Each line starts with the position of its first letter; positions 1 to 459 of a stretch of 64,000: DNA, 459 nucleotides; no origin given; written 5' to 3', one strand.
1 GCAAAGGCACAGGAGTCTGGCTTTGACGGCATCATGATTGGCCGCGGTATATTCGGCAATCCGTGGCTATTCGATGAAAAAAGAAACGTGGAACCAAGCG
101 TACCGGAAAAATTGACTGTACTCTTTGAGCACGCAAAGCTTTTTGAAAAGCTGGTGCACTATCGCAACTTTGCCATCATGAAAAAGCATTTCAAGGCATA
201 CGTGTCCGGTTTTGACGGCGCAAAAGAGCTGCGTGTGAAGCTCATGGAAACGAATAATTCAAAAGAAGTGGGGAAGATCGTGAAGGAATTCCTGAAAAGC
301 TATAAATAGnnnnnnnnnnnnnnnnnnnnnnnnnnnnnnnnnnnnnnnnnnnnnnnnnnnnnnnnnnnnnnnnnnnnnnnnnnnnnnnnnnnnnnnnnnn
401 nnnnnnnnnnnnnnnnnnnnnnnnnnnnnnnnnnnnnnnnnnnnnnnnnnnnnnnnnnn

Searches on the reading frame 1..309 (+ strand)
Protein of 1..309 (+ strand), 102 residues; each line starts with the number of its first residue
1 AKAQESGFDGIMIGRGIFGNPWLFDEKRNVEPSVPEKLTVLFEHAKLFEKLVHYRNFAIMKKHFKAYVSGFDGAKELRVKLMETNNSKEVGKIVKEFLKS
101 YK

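Call 20: search_protein_families(library=pfam, proteins=[window:1-309:+], max_evalue=1)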
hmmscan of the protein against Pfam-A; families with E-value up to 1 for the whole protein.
window:1-309:+ (102 aa): 2 families
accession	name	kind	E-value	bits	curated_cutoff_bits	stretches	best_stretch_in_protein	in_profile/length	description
PF01207.24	Dus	-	3.1e-12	46.7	20.4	1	4-99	204-308/311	Dihydrouridine synthase (Dus)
PF14963.11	Get2_like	-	0.11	13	25.2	1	61-97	127-163/270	Get2-like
